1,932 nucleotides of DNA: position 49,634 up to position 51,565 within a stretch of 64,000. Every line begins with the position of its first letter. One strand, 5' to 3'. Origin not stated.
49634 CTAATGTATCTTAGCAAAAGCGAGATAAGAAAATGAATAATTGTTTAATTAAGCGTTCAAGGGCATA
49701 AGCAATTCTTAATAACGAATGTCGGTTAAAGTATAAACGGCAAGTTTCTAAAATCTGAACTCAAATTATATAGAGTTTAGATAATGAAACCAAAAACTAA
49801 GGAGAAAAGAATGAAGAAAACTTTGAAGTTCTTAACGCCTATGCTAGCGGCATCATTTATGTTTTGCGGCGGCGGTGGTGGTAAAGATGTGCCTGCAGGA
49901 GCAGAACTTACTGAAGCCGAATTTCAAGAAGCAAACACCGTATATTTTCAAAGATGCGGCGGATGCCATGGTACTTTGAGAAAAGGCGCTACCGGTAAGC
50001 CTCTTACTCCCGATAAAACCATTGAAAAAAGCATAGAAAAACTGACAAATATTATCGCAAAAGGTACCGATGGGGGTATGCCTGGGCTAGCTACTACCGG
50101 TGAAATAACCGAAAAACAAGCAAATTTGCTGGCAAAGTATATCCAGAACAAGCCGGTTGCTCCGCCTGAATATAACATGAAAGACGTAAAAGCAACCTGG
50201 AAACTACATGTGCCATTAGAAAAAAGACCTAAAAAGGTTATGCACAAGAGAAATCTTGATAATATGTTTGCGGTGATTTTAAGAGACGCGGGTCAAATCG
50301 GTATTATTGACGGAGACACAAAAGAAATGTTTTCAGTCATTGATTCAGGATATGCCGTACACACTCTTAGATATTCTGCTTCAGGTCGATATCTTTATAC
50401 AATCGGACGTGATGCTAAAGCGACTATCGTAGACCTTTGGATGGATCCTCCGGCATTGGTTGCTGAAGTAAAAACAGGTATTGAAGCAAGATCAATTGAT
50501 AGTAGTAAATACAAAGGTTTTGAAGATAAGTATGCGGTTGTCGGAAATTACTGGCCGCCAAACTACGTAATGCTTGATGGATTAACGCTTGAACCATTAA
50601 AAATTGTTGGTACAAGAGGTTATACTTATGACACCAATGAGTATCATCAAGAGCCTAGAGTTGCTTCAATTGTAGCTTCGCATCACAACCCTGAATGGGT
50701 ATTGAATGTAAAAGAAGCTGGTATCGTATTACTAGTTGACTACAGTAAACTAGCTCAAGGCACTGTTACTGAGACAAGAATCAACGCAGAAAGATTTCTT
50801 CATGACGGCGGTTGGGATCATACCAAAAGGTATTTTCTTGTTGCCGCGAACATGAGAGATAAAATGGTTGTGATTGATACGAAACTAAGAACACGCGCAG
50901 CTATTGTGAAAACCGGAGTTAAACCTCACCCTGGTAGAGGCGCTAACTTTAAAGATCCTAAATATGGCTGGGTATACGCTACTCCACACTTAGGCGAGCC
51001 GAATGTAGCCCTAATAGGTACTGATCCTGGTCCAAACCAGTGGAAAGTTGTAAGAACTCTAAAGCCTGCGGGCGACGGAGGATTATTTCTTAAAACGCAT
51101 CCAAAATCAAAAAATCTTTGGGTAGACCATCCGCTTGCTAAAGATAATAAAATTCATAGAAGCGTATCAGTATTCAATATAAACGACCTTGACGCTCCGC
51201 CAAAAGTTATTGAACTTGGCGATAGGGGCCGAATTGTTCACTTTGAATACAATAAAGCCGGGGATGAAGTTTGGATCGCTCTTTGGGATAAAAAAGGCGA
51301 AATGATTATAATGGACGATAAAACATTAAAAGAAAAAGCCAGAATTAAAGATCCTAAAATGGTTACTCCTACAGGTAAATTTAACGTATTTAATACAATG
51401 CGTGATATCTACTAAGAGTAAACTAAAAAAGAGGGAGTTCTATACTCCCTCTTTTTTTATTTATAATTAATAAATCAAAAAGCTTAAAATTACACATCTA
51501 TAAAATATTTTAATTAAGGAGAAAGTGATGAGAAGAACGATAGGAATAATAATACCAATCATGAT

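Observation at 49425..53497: Compact cd1 nitrite reductase cassette (nirS, cytochrome c, NirN/NirF-like) between ftsK and the end of a flagellar operon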

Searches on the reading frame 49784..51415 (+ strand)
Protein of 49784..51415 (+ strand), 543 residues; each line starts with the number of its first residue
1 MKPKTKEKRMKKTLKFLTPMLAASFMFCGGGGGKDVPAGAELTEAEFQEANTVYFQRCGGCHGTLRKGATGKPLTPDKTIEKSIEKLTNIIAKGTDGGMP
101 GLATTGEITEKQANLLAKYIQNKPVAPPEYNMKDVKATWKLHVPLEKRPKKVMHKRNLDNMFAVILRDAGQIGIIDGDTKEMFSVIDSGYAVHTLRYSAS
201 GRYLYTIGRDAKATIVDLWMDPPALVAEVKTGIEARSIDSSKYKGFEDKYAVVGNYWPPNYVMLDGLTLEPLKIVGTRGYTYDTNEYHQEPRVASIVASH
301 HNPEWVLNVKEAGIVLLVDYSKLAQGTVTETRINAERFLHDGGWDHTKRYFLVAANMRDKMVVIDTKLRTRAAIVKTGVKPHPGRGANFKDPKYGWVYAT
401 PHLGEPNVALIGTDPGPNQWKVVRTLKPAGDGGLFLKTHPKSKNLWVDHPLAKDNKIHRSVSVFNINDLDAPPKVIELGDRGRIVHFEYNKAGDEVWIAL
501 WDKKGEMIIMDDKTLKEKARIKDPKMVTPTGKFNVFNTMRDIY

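Call 3: search_protein_families(library=pfam, proteins=[window:49784-51415:+])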
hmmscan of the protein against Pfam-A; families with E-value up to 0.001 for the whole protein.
window:49784-51415:+ (543 aa): 3 families
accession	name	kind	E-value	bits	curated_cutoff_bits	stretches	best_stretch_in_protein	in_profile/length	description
PF02239.22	Cytochrom_D1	-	5.5e-124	413.9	25.5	1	157-538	2-368/368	Cytochrome D1 heme domain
PF13442.11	Cytochrome_CBB3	-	6.9e-10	39.6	27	1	47-120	3-68/68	Cytochrome C oxidase, cbb3-type, subunit III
PF00034.26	Cytochrom_C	-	0.00028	22.6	21.3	1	49-122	3-88/90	Cytochrome c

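Call 4: search_protein_families(library=ncbifam, proteins=[window:49784-51415:+])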
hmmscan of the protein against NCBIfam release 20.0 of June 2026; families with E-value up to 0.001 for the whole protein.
window:49784-51415:+ (543 aa): 3 families
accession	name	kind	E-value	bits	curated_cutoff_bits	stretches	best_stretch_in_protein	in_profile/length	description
NF045774.1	cytochro_C551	exception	1.5e-08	34.6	118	1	10-118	1-108/110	cytochrome c551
TIGR03866.1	PQQ_ABC_repeats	subfamily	5.6e-07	28.9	287.3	1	143-237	37-129/310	PQQ-dependent catabolism-associated beta-propeller protein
NF045773.1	cytochro_C550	exception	6.3e-07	29.4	125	1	41-121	43-117/118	cytochrome c550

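Call 5: search_solved_structures(query=window:49784-51415:+, show_alignments=2)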
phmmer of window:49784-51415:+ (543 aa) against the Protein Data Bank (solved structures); distinct sequences matched with E-value up to 0.001: 10.
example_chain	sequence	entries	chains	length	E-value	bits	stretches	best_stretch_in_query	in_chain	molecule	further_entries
1bl9_A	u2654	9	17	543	1.9e-182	611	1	40-543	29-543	NITRITE REDUCTASE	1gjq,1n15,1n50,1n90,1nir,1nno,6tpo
5guw_M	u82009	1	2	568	2.2e-182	610.7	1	40-543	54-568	Nitrite reductase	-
1hzv_A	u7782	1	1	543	4.3e-181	606.5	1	40-543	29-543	NITRITE REDUCTASE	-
1hzu_A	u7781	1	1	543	4.3e-181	606.5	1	40-543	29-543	NITRITE REDUCTASE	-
1dy7_A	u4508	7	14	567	9.6e-174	582.2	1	37-543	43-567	NITRITE REDUCTASE | CYTOCHROME CD1 NITRITE REDUCTASE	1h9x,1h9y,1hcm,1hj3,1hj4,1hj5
1gq1_A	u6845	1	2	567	9.6e-174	582.2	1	37-543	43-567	CYTOCHROME CD1 NITRITE REDUCTASE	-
1aof_A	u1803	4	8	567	1.1e-173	582.1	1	37-543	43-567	NITRITE REDUCTASE | CYTOCHROME CD1 NITRITE REDUCTASE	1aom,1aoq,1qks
1e2r_A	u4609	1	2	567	1e-172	578.8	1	37-543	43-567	NITRITE REDUCTASE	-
6rtd_A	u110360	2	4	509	1.9e-40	142.2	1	50-538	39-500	Cytochrome c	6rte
6tv2_A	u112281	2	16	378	3.5e-09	39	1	161-516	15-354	Protein NirF | Protein NirF,Protein NirF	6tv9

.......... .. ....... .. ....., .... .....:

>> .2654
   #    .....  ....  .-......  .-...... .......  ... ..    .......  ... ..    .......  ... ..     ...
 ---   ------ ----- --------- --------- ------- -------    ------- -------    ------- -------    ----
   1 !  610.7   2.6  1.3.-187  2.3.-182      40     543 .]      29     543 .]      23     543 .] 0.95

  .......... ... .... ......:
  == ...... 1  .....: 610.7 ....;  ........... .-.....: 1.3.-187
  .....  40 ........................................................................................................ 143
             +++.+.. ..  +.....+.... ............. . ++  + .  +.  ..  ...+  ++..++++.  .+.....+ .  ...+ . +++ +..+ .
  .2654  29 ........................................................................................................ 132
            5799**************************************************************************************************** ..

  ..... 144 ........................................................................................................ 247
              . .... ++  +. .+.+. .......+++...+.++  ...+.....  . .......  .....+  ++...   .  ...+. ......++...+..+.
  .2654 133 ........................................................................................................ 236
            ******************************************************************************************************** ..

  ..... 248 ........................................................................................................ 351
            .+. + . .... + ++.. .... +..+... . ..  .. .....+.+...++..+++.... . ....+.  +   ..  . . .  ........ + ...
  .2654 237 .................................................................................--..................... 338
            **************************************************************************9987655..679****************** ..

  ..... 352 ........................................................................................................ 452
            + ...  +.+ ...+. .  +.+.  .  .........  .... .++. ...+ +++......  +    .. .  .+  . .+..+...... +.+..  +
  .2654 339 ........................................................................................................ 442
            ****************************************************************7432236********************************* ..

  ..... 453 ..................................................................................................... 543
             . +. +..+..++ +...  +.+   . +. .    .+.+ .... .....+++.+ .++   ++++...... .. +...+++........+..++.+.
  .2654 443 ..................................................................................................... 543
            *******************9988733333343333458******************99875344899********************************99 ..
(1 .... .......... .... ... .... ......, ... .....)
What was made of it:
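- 49811..51415 (+): nirS, cytochrome cd1 nitrite reductase (534 aa from ATG 49811; the ORF opens at 49784). It has a lipobox-like N-terminus ...ASFMFC-GGGGG. Matches P. aeruginosa NirS in the PDB at E 1.9e-182 over the full length (call 5).
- On Cytochrome cd1 nitrite reductase (NirS, EC 1.7.2.1): E 1.9e-182 to NirS structures against 1.9e-40 to NirN and 3.5e-09 to NirF (call 5).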

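Call 6: find_encoding_contigs(protein=window:49784-51415:+, flank=10000, max_places=10)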
Protein window:49784-51415:+ (543 aa): no gene with exactly this product is on record in the collection.

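Call 7: find_related_loci(query=window:49784-51415:+, collection=genome_contigs, flank=10000)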
Query window:49784-51415:+ (543 aa) in genome_contigs; peptide patterns used: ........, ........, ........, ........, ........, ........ (x = any residue, [..] = any of these).
348 stretches matched a pattern; 302 encode a relative of the query (tblastn E <= 1e-3); the best 80 are kept; 80 distinct loci.
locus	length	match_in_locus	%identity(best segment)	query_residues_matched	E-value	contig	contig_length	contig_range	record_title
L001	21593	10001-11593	92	14-543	0e+0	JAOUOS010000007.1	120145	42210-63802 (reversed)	MAG: Spirochaetia bacterium isolate 8_1_Oct_SF_Bin24 8_1_Oct_SF_Bin24_scaffold_64_c1, whole genome shotgun sequence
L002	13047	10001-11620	68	9-543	0e+0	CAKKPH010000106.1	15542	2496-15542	Thermodesulfovibrionales bacterium isolate Hainich-H32-bin144-1 genome assembly, contig: H32-bin144_1_Hain_PNK108_H32_02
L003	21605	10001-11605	60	8-543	0e+0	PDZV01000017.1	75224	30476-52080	MAG: Magnetococcales bacterium WMHbinv6 scaffold61, whole genome shotgun sequence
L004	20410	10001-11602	58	10-543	0e+0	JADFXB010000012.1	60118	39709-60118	MAG: Magnetococcales bacterium isolate nDH2bin6 nDH2_bin6_NODE_12_length_60118_cov_11.906050, whole genome shotgun seque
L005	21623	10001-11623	58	5-543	0e+0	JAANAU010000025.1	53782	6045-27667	MAG: Magnetococcales bacterium isolate DH2_bin6 NODE_61_length_53782_cov_3.66491, whole genome shotgun sequence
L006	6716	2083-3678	58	8-543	0e+0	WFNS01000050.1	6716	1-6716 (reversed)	MAG: Gammaproteobacteria bacterium isolate S012_118 k151_147102, whole genome shotgun sequence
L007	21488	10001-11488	61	42-543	0e+0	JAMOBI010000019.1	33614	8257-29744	MAG: Magnetococcus sp. YQC-9 scaffold_261, whole genome shotgun sequence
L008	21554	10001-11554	58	37-543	0e+0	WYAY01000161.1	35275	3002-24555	MAG: Sulfuritalea sp. isolate PRO1 k127_475909, whole genome shotgun sequence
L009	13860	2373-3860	61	42-543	0e+0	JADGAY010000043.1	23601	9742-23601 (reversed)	MAG: Magnetococcales bacterium isolate nQXH2bin1 nQXH2_bin1_NODE_265_length_23601_cov_6.043150, whole genome shotgun seq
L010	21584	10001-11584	57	18-543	0e+0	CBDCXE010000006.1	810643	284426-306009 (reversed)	MAG: Nitrospinota bacterium isolate 1a5c112f-530b-4853-b9c3-525a2f2da88a genome assembly, contig: contig_6, whole genome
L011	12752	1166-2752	58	16-543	0e+0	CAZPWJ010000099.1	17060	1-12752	MAG TPA_asm: uncultured Rhodospirillaceae bacterium isolate SRP200020_co5_209 genome assembly, contig: NODE_5132_length_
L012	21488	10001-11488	61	42-543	0e+0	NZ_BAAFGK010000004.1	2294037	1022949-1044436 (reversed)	Candidatus Magnetaquiglobus chichijimensis isolate FCR-1 contig_4, whole genome shotgun sequence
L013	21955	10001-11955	57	28-543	0e+0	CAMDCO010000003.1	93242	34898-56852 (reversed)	MAG: Bordetella parapertussis isolate MiH-14oct19-148 genome assembly, contig: MiH-14oct19-C261, whole genome shotgun se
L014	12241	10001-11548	57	37-543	0e+0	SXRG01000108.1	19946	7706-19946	MAG: Burkholderiales bacterium isolate F1-140-MAGs052 F1-140__c411424, whole genome shotgun sequence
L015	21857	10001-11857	57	20-543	0e+0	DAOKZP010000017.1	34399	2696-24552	MAG TPA_asm: Thiobacillaceae bacterium isolate AMR_MDS_0053 NODE_696_length_34399_cov_14.860616, whole genome shotgun se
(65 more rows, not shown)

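Call 12: find_encoding_contigs(protein=window:49811-51415:+, flank=10000, max_places=6)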
Protein window:49811-51415:+ (534 aa): no gene with exactly this product is on record in the collection.
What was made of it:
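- Tried and rejected: Exact look-ups of NirS with either start codon found nothing (calls 6, 12).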

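Call 31: find_homologous_proteins(query=window:49811-51415:+, max_evalue=1e-150)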
Query window:49811-51415:+ (534 aa): 7886 proteins with E <= 1e-150 among 8000 candidates; the best 120 are listed.
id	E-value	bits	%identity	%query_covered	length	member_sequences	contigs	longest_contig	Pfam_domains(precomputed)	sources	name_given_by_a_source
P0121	0.0e+0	1146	91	100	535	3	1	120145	PF02239.23,PF13442.12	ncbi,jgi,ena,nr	ncbi:MAG: nitrite reductase [Spirochaetia bacterium]|nr:nitrite reductase [Spirochaetia bacterium]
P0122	8.5e-281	950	76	100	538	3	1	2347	PF02239.23,PF13442.12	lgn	-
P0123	2.5e-269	913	74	100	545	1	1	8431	PF02239.23,PF13442.12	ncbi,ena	-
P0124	1.9e-268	910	73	100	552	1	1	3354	PF02239.23,PF13442.12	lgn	-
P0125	9.2e-264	894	76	94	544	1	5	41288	PF02239.23,PF13442.12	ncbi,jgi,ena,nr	ncbi:MAG: nitrite reductase [Deltaproteobacteria bacterium GWC2_42_11]|nr:MAG: nitrite reductase [De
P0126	2.3e-261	886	75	94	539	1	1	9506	PF02239.23,PF13442.12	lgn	-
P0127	2.4e-258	876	71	100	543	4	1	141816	PF02239.23,PF13442.12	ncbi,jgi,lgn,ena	-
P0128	2.2e-256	870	74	94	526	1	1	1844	PF02239.23,PF13442.12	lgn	-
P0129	6.1e-256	868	70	100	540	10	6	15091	PF02239.23,PF13442.12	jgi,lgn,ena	-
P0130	1.6e-255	867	71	99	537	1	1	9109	PF02239.23,PF13442.12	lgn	-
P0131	2.9e-255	866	70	100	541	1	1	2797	PF02239.23,PF13442.12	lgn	-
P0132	3.3e-255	866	70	100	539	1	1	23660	PF02239.23,PF13442.12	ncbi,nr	ncbi:MAG: c-type cytochrome [Deltaproteobacteria bacterium]|nr:c-type cytochrome [Deltaproteobacteri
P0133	4.1e-255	866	70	100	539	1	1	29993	PF02239.23,PF13442.12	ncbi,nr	ncbi:MAG: c-type cytochrome [Deltaproteobacteria bacterium]|nr:c-type cytochrome [Deltaproteobacteri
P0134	6.2e-255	865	70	100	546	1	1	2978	PF02239.23,PF13442.12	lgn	-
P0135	8.6e-253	858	69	99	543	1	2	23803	PF02239.23,PF13442.12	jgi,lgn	jgi:nitrite reductase (NO-forming)/hydroxylamine reductase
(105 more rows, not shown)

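Call 33: find_encoding_contigs(protein=P0127, flank=10000, max_places=2)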
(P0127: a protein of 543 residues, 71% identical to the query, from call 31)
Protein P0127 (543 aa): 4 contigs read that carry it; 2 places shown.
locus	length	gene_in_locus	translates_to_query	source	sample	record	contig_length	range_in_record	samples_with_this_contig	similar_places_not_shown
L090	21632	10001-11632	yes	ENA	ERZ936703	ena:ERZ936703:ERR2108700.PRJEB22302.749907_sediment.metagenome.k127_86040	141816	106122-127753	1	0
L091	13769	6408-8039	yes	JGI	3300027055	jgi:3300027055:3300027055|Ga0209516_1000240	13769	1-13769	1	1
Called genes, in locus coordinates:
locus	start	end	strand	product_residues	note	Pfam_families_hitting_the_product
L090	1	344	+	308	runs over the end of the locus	PF02628:COX15-CtaA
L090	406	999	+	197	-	PF02630:SCO1-SenC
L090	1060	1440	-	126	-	PF02261:Asp_decarbox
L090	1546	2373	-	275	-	PF02569:Pantoate_ligase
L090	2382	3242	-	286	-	PF02548:Pantoate_transf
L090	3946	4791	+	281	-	PF00037:Fer4 (weak), PF12797:Fer4_2 (weak), PF12837:Fer4_6 (faint), PF13187:Fer4_9 (faint), PF13247:Fer4_11, PF00037:Fer4 (weak), PF13237:Fer4_10 (weak), PF12838:Fer4_7 (weak)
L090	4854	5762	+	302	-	PF03916:NrfD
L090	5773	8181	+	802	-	PF00384:Molybdopterin, PF01568:Molydop_binding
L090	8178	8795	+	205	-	PF14522:Cytochrome_C7 (faint), PF03264:Cytochrom_NNT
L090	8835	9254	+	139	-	PF00034:Cytochrom_C, PF13442:Cytochrome_CBB3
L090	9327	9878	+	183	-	-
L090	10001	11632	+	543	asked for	PF13442:Cytochrome_CBB3, PF02239:Cytochrom_D1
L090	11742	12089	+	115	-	PF13442:Cytochrome_CBB3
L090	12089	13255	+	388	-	PF02239:Cytochrom_D1, PF25174:Beta-prop_THOC3 (weak)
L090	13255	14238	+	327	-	PF22451:NirdL-like_HTH, PF17805:AsnC_trans_reg2, PF22451:NirdL-like_HTH, PF17805:AsnC_trans_reg2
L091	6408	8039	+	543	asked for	PF13442:Cytochrome_CBB3, PF02239:Cytochrom_D1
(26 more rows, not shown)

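Call 34: find_encoding_contigs(protein=P0125, flank=10000, max_places=2)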
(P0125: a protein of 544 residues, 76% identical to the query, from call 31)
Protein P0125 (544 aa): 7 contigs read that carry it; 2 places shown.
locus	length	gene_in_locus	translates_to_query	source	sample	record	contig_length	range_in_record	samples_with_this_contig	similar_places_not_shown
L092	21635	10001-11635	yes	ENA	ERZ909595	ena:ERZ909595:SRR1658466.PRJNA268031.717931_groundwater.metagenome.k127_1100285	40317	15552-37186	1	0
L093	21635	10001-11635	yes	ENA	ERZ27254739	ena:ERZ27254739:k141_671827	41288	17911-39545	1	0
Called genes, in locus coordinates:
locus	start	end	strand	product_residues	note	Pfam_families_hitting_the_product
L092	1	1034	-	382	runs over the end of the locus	PF00266:Aminotran_5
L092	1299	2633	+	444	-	PF13375:RnfC_N, PF01512:Complex1_51K, PF10531:SLBB, PF13183:Fer4_8 (faint), PF13187:Fer4_9 (weak)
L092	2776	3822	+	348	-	PF03116:NQR2_RnfD_RnfE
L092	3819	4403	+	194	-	PF04205:FMN_bind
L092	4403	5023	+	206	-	PF02508:Rnf-Nqr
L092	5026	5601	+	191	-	PF02508:Rnf-Nqr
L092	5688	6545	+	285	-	PF04060:FeS, PF13187:Fer4_9 (weak), PF14697:Fer4_21 (weak), PF00037:Fer4 (weak), PF12838:Fer4_7 (weak)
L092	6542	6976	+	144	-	PF01475:FUR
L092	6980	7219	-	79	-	-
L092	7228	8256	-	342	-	PF11760:CbiG_N, PF11761:CbiG_mid (weak), PF01890:CbiG_C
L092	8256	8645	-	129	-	PF04892:VanZ-LLP1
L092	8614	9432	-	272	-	PF00590:TP_methylase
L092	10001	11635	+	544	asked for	PF13442:Cytochrome_CBB3, PF02239:Cytochrom_D1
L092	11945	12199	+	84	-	PF00034:Cytochrom_C (weak), PF13442:Cytochrome_CBB3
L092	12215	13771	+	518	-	PF13442:Cytochrome_CBB3, PF02239:Cytochrom_D1, PF23414:Beta-prop_EML_2 (faint), PF25174:Beta-prop_THOC3 (faint)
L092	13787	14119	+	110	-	PF13473:Cupredoxin_1, PF00127:Copper-bind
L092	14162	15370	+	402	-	PF13353:Fer4_12 (weak), PF04055:Radical_SAM, PF13186:SPASM (faint)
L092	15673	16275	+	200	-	PF00156:Pribosyltran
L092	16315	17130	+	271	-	PF00795:CN_hydrolase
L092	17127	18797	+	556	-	PF03485:Arg_tRNA_synt_N, PF00750:tRNA-synt_1d, PF05746:DALR_1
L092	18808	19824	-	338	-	PF08279:HTH_11, PF03099:BPL_LplA_LipB, PF16917:BPL_LplA_LipB_2, PF02237:BPL_C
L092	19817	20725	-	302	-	PF02749:QRPTase_N, PF01729:QRPTase_C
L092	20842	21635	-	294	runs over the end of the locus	PF13103:TonB_2 (weak), PF03544:TonB_C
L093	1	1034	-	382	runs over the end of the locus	PF00266:Aminotran_5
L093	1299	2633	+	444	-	PF13375:RnfC_N, PF01512:Complex1_51K, PF10531:SLBB, PF13183:Fer4_8 (faint), PF13187:Fer4_9 (weak)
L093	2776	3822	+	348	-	PF03116:NQR2_RnfD_RnfE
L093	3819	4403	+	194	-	PF04205:FMN_bind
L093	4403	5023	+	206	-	PF02508:Rnf-Nqr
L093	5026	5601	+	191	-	PF02508:Rnf-Nqr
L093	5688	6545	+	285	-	PF04060:FeS, PF13187:Fer4_9 (weak), PF14697:Fer4_21 (weak), PF00037:Fer4 (weak), PF12838:Fer4_7 (weak)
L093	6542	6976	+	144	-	PF01475:FUR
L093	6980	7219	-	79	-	-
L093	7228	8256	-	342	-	PF11760:CbiG_N, PF11761:CbiG_mid (weak), PF01890:CbiG_C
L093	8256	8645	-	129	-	PF04892:VanZ-LLP1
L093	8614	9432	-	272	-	PF00590:TP_methylase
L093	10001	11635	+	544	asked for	PF13442:Cytochrome_CBB3, PF02239:Cytochrom_D1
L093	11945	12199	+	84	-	PF00034:Cytochrom_C (weak), PF13442:Cytochrome_CBB3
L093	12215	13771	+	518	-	PF13442:Cytochrome_CBB3, PF02239:Cytochrom_D1, PF23414:Beta-prop_EML_2 (faint), PF25174:Beta-prop_THOC3 (faint)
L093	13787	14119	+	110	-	PF13473:Cupredoxin_1, PF00127:Copper-bind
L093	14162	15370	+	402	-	PF13353:Fer4_12 (weak), PF04055:Radical_SAM, PF13186:SPASM (faint)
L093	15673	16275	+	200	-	PF00156:Pribosyltran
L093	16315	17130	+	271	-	PF00795:CN_hydrolase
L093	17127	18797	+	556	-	PF03485:Arg_tRNA_synt_N, PF00750:tRNA-synt_1d, PF05746:DALR_1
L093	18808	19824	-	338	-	PF08279:HTH_11, PF03099:BPL_LplA_LipB, PF16917:BPL_LplA_LipB_2, PF02237:BPL_C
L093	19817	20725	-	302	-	PF02749:QRPTase_N, PF01729:QRPTase_C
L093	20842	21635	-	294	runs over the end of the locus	PF13103:TonB_2 (weak), PF03544:TonB_C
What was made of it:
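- L092 (NirS 76%) has nirS-cyt c-nirN-cupredoxin-nirJ (call 34).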

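Call 39: list_cluster_members(proteins=[P0121, P0001, P0002])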
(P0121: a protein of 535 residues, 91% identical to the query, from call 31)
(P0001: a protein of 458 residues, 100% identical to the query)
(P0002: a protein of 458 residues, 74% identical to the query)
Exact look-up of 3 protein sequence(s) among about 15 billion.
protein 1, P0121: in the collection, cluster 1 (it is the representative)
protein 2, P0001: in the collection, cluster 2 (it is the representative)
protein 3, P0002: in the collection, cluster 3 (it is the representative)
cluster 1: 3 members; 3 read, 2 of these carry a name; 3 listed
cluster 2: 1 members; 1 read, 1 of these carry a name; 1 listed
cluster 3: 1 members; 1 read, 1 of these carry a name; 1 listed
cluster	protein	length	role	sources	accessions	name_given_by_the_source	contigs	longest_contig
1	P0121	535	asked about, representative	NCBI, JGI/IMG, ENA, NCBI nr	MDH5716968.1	MAG: nitrite reductase [Spirochaetia bacterium] | nitrite reductase [Spirochaetia bacterium]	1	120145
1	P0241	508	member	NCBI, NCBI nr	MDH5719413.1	MAG: nitrite reductase [Spirochaetia bacterium] | nitrite reductase [Spirochaetia bacterium]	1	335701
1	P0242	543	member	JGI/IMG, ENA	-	-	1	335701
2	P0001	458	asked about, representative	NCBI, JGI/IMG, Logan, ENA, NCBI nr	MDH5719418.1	MAG: FliI/YscN family ATPase [Spirochaetia bacterium] | FliI/YscN family ATPase [Spirochaetia bacterium]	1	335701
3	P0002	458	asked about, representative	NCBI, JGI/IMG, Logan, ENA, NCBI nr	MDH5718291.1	MAG: FliI/YscN family ATPase [Spirochaetia bacterium] | FliI/YscN family ATPase [Spirochaetia bacterium]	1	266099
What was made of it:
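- Tried and rejected: The record holds a 508-aa PGAP call and a 543-aa JGI call in the cluster of P0121 (call 39).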
